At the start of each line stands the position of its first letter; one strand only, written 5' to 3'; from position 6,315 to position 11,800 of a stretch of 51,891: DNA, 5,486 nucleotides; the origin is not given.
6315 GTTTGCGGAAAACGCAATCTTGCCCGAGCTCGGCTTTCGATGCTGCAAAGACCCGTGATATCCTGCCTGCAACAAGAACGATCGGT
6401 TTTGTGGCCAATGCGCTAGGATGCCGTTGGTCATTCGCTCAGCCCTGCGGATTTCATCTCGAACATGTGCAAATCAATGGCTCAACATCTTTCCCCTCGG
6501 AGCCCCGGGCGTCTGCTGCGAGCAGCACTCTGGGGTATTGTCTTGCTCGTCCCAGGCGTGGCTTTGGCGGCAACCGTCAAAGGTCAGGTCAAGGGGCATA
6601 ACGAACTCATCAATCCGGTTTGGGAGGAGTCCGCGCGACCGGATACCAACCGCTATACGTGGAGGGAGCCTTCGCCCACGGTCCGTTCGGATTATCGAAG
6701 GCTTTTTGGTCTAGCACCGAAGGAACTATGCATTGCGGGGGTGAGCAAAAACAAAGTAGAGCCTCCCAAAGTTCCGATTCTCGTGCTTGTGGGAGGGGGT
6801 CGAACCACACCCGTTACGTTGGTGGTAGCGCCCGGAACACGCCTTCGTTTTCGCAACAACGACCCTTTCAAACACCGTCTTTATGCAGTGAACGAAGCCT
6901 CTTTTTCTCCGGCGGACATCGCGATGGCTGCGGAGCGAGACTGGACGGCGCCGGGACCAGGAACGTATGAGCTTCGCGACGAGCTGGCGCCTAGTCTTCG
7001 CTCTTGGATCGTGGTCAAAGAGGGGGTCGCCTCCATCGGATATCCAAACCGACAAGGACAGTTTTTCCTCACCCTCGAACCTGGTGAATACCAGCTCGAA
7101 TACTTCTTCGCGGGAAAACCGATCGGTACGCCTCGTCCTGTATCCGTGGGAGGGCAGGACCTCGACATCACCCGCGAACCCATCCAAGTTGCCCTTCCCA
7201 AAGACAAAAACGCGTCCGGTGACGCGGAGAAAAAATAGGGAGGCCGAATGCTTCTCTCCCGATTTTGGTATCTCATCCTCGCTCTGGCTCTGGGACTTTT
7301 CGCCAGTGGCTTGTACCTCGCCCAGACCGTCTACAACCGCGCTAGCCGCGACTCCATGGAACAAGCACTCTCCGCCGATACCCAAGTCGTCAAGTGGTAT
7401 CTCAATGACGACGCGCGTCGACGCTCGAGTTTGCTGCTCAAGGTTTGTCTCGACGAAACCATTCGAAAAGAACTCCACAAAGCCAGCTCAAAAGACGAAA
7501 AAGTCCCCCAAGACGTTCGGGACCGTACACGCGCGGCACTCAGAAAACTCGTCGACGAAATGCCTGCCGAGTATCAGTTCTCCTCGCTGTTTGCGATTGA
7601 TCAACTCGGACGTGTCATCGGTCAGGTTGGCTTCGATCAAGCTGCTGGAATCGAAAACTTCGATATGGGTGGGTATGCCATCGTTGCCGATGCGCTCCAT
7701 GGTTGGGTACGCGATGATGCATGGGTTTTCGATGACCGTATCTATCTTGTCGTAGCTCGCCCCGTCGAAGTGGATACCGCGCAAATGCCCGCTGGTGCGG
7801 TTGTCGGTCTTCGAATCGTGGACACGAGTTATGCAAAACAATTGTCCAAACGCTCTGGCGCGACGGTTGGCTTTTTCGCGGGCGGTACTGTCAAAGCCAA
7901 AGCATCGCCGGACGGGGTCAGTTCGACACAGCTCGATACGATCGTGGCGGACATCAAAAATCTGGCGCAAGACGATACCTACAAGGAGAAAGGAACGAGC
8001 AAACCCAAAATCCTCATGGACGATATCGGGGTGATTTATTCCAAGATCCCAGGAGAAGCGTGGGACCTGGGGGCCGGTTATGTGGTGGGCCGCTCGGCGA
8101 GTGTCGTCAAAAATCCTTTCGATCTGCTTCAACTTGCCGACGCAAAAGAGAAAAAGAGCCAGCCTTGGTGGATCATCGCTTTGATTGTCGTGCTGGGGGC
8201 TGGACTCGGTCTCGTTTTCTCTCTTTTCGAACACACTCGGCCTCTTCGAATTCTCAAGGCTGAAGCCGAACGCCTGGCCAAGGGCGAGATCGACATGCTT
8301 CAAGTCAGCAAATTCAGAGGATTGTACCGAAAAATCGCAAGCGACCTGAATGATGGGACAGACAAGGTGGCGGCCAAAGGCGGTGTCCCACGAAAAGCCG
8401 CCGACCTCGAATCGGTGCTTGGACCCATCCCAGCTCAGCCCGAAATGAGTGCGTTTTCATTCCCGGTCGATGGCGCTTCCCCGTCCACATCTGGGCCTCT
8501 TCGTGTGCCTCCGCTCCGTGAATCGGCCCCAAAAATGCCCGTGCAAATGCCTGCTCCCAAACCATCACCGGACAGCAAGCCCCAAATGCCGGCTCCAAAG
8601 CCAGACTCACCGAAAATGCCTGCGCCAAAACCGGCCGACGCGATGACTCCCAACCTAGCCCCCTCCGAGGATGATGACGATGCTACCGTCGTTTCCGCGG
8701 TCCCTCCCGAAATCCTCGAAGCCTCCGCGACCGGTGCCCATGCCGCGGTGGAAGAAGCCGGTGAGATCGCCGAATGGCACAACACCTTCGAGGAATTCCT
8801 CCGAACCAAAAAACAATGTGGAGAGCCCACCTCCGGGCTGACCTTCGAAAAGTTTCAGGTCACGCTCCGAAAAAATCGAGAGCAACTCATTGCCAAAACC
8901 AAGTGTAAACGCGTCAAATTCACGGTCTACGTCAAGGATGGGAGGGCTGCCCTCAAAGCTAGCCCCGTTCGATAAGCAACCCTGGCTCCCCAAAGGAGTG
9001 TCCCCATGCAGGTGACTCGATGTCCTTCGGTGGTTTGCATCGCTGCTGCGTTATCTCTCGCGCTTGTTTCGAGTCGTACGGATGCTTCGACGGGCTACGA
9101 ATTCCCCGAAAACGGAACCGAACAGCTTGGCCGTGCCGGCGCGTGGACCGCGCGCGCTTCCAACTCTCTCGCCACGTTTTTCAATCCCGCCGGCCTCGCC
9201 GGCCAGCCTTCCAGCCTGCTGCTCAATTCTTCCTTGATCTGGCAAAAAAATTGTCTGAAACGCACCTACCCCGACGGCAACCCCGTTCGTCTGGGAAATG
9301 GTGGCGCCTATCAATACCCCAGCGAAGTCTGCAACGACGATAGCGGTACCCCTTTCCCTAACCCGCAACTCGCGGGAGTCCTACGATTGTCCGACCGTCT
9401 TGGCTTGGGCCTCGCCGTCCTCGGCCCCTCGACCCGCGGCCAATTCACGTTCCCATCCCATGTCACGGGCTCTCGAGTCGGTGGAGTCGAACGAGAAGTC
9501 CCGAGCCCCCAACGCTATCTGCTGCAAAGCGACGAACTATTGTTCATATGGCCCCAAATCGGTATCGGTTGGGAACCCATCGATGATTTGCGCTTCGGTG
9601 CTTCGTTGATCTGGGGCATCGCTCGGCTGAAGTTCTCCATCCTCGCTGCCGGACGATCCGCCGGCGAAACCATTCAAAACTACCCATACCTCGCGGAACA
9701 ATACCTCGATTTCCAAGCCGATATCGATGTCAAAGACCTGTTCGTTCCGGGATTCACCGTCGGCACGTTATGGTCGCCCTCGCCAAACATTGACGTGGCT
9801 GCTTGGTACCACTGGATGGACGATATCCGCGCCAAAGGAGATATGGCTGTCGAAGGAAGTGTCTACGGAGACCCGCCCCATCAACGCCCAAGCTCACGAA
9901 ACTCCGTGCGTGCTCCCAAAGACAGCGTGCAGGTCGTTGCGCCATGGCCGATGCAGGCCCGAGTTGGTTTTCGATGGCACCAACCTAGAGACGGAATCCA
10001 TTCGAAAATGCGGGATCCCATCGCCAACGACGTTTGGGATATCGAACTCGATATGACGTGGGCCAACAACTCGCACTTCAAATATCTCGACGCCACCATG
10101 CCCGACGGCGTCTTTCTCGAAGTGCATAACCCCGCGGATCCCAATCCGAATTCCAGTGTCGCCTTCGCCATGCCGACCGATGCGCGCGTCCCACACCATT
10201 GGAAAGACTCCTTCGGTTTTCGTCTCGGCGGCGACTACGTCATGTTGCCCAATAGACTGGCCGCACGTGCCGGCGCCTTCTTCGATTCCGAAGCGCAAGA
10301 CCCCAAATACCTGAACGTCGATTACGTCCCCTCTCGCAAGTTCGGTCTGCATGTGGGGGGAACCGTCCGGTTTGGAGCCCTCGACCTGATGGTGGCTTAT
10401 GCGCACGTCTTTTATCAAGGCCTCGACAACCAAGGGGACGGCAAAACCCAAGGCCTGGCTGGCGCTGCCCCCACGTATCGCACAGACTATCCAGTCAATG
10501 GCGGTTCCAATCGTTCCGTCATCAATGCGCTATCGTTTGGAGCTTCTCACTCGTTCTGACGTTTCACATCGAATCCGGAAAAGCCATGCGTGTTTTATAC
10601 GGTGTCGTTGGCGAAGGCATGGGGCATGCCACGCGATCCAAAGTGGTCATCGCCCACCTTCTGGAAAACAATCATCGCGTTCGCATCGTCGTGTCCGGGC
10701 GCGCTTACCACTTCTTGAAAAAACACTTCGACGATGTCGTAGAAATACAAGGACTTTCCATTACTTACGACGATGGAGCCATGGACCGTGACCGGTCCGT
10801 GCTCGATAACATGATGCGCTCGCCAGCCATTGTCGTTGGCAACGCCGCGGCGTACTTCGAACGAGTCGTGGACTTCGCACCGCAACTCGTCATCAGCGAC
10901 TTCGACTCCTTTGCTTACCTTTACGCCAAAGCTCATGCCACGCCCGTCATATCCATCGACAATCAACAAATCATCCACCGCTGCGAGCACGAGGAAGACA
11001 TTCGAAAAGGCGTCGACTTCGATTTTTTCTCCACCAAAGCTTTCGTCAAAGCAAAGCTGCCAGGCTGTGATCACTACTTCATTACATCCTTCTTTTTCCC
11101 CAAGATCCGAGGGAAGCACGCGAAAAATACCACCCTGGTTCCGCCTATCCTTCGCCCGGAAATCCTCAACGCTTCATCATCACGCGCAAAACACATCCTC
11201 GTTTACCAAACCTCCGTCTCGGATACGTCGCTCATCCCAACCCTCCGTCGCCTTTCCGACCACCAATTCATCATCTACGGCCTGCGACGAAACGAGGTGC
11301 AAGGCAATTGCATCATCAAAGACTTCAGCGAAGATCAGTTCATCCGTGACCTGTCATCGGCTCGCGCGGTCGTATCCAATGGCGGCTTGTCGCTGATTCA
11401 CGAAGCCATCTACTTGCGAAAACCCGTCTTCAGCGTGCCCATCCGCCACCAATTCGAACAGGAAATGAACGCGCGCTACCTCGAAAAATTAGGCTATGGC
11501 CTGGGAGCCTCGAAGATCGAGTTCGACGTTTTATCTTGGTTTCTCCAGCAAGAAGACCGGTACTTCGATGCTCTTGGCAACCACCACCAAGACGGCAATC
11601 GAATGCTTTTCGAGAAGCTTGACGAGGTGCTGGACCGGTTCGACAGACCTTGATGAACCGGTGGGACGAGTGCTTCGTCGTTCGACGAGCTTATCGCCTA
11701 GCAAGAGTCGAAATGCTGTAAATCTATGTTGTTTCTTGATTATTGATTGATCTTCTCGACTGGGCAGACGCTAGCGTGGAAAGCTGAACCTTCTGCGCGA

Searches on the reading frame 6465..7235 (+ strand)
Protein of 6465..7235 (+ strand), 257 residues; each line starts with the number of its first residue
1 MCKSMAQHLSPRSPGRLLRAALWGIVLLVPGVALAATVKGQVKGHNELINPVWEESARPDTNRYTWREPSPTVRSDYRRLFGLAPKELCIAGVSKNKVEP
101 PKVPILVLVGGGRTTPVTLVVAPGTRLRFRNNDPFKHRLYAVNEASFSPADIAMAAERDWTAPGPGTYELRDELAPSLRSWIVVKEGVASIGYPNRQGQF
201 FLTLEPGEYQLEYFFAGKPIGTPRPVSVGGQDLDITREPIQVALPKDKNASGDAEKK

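Call 9: search_protein_families(library=pfam, proteins=[window:6465-7235:+], max_evalue=0.001)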
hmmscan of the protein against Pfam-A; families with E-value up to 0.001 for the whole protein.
window:6465-7235:+ (257 aa): 0 families

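Call 10: search_protein_families(library=ncbifam, proteins=[window:6465-7235:+], max_evalue=1)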
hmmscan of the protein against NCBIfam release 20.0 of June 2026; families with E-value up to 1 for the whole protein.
window:6465-7235:+ (257 aa): 0 families

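Call 70: search_protein_families(library=pfam, proteins=[window:6465-7235:+], max_evalue=10)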
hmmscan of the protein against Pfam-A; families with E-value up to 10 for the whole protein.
window:6465-7235:+ (257 aa): 1 family
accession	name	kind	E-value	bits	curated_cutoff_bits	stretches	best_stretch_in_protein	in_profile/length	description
PF13473.12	Cupredoxin_1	-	0.11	13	27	1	98-184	16-104/104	Cupredoxin-like domain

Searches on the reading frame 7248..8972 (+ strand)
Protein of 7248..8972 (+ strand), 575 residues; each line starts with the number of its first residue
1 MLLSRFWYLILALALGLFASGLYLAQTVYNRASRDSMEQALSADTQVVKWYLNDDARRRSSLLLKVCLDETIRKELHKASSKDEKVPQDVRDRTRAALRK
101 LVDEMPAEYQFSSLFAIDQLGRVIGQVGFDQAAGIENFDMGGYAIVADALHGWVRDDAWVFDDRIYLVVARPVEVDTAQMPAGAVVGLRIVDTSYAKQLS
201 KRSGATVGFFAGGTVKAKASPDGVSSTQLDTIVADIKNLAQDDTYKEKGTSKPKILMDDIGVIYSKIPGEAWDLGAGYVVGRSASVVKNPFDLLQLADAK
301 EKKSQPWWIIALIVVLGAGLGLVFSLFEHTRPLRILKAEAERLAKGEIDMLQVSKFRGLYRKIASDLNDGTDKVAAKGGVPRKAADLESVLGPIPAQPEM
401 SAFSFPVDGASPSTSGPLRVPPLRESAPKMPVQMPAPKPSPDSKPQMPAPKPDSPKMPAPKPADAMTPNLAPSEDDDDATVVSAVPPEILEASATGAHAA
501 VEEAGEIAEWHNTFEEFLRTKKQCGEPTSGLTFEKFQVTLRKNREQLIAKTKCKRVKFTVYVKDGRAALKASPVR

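Call 9: search_protein_families(library=pfam, proteins=[window:7248-8972:+], max_evalue=0.001)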
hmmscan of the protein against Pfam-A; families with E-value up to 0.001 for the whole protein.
window:7248-8972:+ (575 aa): 1 family
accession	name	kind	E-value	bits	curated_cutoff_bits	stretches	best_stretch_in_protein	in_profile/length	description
PF05228.19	CHASE4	-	0.0001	22.9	26.2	1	99-206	36-136/140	CHASE4 domain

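Call 10: search_protein_families(library=ncbifam, proteins=[window:7248-8972:+], max_evalue=1)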
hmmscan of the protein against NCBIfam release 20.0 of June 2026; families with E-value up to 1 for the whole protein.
window:7248-8972:+ (575 aa): 4 families
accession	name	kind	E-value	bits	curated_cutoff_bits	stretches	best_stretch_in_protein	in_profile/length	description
NF041620.1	MXAN_5187_fam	hypoth_equivalog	1.1e-117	395.2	200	1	3-575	1-601/601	MXAN_5187 family protein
NF041621.1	MXAN_5187_C_dom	domain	1e-28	99.5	30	1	508-574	4-70/70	MXAN_5187 C-terminal domain-containing protein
NF045900.1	HisKinCpxALeg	equivalog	0.058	12.1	800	1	316-376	163-222/451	two-component system sensor histidine kinase CpxA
NF033838.0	PspC_subgroup_1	exception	0.13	10.9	700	1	224-486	383-472/684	pneumococcal surface protein PspC, choline-binding form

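Call 12: find_encoding_contigs(protein=window:7248-8972:+, flank=10000, max_places=6)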
Protein window:7248-8972:+ (575 aa): 24 contigs read that carry it; 6 places shown.
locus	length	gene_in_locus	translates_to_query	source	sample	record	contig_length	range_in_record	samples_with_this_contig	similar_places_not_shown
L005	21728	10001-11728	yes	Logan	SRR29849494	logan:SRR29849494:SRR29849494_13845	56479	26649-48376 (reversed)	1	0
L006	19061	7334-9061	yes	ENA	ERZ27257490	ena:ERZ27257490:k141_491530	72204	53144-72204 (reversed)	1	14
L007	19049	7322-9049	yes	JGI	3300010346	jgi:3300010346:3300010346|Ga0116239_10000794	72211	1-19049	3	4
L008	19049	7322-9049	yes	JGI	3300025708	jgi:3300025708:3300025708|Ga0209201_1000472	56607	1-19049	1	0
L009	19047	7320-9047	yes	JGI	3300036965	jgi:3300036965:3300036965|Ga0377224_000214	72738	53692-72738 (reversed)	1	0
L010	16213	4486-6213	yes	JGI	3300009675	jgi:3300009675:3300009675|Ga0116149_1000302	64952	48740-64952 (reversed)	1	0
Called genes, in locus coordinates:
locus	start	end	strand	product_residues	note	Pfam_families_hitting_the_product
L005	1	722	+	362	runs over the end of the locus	PF03462:PCRF, PF16326:ABC_tran_CTD (weak), PF00472:RF-1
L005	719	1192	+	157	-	-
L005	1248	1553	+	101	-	PF01230:HIT, PF11969:DcpS_C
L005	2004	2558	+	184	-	-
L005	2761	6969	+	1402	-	PF11617:Cu-binding_MopE (faint)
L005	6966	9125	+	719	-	PF11617:Cu-binding_MopE (weak), PF03781:FGE-sulfatase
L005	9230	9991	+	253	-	-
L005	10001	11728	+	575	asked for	-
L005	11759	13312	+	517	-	PF03349:Toluene_X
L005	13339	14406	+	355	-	PF13528:Glyco_trans_1_3, PF04101:Glyco_tran_28_C (weak)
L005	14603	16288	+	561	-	PF01266:DAO, PF16901:DAO_C, PF04324:Fer2_BFD (weak)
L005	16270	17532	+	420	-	PF01134:GIDA (faint), PF07992:Pyr_redox_2 (faint)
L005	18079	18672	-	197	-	-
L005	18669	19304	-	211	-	-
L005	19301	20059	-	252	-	PF07638:Sigma70_ECF, PF04542:Sigma70_r2, PF08281:Sigma70_r4_2, PF04545:Sigma70_r4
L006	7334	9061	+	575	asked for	-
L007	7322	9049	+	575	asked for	-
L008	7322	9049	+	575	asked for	-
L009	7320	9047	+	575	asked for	-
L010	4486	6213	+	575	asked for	-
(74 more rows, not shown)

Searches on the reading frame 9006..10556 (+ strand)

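Call 9: search_protein_families(library=pfam, proteins=[window:9006-10556:+], max_evalue=0.001)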
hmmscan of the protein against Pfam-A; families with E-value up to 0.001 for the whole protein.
window:9006-10556:+ (517 aa): 1 family
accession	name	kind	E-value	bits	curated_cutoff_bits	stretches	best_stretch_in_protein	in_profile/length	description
PF03349.22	Toluene_X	-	4.7e-12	45.6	29.7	1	19-432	2-345/421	Outer membrane protein transport protein (OMPP1/FadL/TodX)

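Call 10: search_protein_families(library=ncbifam, proteins=[window:9006-10556:+], max_evalue=1)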
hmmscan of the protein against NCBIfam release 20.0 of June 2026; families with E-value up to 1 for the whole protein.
window:9006-10556:+ (517 aa): 0 families

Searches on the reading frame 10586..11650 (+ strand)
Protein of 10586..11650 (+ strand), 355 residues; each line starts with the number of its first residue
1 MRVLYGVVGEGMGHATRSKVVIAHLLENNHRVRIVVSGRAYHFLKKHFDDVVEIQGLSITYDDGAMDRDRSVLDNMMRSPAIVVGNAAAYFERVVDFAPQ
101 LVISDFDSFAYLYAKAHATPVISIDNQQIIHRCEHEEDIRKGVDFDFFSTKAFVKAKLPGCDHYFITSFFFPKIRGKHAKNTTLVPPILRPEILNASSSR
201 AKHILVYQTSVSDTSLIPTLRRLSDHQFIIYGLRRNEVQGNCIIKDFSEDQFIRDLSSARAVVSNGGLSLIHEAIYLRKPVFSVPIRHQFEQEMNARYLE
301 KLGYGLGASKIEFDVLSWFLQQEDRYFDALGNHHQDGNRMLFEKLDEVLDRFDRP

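Call 9: search_protein_families(library=pfam, proteins=[window:10586-11650:+], max_evalue=0.001)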
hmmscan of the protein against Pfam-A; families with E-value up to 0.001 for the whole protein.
window:10586-11650:+ (355 aa): 2 families
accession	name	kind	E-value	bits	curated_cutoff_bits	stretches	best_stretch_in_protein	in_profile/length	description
PF13528.12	Glyco_trans_1_3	-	1.5e-110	369.8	25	1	1-321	1-319/322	Glycosyl transferase family 1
PF04101.22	Glyco_tran_28_C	-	1.2e-05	25.8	22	1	251-313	64-128/166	Glycosyltransferase family 28 C-terminal domain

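Call 10: search_protein_families(library=ncbifam, proteins=[window:10586-11650:+], max_evalue=1)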
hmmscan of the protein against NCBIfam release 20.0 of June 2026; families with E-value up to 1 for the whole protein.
window:10586-11650:+ (355 aa): 4 families
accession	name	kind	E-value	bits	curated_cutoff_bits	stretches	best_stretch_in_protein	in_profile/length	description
TIGR00661.1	MJ1255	subfamily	2.6e-70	237.2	195.9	1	2-325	1-314/321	MJ1255/VC2487 family glycosyltransferase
NF009102.0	PRK12446.1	equivalog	0.0024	16.8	339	1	256-305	250-302/352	undecaprenyldiphospho-muramoylpentapeptide beta-N-acetylglucosaminyltransferase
TIGR01426.2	MGT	subfamily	0.0037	16.3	260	1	241-306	277-338/393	macrolide family glycosyltransferase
TIGR01133.1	murG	equivalog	0.017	14.2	250.25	1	244-306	241-304/353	undecaprenyldiphospho-muramoylpentapeptide beta-N-acetylglucosaminyltransferase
